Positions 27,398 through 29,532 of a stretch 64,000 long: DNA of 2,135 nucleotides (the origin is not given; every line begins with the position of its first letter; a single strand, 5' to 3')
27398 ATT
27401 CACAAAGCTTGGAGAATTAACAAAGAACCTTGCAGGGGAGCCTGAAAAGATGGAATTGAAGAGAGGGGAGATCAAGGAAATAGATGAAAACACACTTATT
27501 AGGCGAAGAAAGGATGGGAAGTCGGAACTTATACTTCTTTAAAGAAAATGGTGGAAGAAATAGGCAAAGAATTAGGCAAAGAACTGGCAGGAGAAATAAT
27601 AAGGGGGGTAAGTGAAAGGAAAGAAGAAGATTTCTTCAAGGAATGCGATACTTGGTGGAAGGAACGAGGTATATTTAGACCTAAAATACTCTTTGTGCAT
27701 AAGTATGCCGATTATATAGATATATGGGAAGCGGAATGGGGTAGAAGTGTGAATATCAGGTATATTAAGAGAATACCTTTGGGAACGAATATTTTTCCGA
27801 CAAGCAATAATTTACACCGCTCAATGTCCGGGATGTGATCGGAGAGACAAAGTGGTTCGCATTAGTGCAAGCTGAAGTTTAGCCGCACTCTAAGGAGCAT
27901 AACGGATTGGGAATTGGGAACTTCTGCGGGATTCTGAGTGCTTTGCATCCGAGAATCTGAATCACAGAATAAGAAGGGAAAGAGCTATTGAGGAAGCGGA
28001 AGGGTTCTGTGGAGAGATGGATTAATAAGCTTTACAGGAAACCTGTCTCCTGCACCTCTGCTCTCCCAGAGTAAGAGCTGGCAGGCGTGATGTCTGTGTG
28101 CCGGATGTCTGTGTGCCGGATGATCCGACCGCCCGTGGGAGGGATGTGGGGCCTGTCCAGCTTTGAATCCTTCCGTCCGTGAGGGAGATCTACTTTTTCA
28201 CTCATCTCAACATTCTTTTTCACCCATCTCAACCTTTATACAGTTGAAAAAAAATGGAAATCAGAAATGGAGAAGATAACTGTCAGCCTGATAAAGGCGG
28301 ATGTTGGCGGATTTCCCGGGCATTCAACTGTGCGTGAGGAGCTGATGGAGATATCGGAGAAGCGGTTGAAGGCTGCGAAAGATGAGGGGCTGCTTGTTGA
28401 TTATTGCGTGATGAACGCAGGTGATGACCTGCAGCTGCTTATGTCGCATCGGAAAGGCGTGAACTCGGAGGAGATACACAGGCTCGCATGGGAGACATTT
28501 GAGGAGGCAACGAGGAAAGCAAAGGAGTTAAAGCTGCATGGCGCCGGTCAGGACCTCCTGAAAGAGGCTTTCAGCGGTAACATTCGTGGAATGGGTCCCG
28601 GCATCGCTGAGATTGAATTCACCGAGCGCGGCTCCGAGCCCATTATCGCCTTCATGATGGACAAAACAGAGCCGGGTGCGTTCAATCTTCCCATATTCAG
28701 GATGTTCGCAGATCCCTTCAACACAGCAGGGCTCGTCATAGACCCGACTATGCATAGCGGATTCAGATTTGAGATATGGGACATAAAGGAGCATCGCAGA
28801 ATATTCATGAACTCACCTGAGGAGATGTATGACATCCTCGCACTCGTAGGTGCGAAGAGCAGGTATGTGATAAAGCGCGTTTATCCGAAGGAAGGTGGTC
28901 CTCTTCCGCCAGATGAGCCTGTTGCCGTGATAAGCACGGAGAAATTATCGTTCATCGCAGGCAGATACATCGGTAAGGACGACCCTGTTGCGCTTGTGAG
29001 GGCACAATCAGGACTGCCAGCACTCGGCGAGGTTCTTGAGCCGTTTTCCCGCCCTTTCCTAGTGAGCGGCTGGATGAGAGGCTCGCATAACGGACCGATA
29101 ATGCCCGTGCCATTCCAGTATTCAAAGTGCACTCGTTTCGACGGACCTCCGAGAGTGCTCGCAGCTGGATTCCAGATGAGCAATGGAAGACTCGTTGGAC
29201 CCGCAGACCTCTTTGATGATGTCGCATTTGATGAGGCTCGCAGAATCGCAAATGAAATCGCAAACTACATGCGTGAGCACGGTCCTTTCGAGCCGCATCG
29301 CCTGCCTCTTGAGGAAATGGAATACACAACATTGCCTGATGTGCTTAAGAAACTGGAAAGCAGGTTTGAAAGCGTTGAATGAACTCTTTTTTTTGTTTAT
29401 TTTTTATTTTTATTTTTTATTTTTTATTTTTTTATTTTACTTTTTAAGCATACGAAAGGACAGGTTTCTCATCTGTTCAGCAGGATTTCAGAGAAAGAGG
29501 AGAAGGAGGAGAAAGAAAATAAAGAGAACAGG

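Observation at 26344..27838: Tightly packed four-gene orphan operon of small charged proteins in an AT-richer island (candidate novel system)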

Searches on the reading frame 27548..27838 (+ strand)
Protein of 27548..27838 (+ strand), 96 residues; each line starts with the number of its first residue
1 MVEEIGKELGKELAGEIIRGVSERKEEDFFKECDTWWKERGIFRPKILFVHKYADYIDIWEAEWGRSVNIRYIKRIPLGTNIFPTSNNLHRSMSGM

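Call 3: search_protein_families(library=pfam, proteins=[window:27548-27838:+], max_evalue=1)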
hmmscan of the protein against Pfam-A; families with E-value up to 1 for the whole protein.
window:27548-27838:+ (96 aa): 0 families

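Call 24: search_protein_families(library=phrogs, proteins=[window:27548-27835:+], max_evalue=0.1)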
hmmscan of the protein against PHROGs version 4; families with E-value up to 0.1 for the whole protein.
window:27548-27835:+ (96 aa): 0 families

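Call 25: search_protein_families(library=padloc, proteins=[window:27548-27835:+], max_evalue=0.1)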
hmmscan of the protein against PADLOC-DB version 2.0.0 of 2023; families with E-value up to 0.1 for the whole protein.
window:27548-27835:+ (96 aa): 1 family
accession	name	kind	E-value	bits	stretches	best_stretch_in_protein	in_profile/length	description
PDLC00837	E1-E2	-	0.017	11.9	1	16-64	114-164/593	E1-E2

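Call 26: search_protein_families(library=ncbifam, proteins=[window:27548-27835:+], max_evalue=0.1)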
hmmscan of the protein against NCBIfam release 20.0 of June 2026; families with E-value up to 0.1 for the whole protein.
window:27548-27835:+ (96 aa): 0 families

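Call 27: find_homologous_proteins(query=window:27548-27835:+, max_evalue=0.01)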
Query window:27548-27835:+ (96 aa): 14 proteins with E <= 0.01 among 15 candidates.
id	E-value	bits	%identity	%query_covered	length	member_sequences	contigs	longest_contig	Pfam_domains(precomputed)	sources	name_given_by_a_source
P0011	5.7e-60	218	100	100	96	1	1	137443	-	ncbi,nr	ncbi:MAG: hypothetical protein OCU22_01155 [Canidatus Methanoxibalbensis ujae]|nr:hypothetical prote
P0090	1.1e-38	149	86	82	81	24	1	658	-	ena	-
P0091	6.7e-38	147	85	83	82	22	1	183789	-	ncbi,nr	ncbi:MAG: hypothetical protein OCU16_00780 [Candidatus Methanospirare jalkutatii]|nr:hypothetical pr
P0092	6.2e-29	118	73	83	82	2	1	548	-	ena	-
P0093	4.1e-28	115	73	84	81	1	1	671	-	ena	-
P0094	8.0e-28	114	70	83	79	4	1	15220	-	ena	-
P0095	2.3e-27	113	73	83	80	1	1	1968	-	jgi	-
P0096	3.2e-27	112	75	83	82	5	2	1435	-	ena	-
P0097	2.8e-26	109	71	81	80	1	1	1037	-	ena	-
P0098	4.5e-26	109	70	83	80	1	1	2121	-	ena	-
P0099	2.0e-24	103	92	53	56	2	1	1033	-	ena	-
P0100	1.0e-17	82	87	48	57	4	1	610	-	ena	-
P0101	2.2e-13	68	91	36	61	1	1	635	-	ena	-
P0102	3.8e-8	51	89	29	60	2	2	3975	-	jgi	-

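Call 74: search_dna_similar(query=P0091, collection=phages, mode=protein, max_evalue=0.01, max_rows=10)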
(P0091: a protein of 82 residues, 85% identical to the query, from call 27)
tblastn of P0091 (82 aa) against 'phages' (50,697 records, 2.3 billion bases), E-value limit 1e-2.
No match.

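Call 80: search_protein_families(library=pfam, proteins=[P0091], max_evalue=0.5)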
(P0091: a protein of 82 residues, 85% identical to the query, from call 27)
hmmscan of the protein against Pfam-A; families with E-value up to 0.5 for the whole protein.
P0091 (82 aa): 0 families

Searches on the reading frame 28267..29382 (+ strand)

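Call 3: search_protein_families(library=pfam, proteins=[window:28267-29382:+], max_evalue=1)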
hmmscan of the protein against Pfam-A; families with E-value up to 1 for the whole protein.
window:28267-29382:+ (371 aa): 1 family
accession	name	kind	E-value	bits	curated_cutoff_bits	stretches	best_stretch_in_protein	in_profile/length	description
PF01950.21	FBPase_3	-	1.4e-181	603.9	25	1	3-368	1-361/361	Fructose-1,6-bisphosphatase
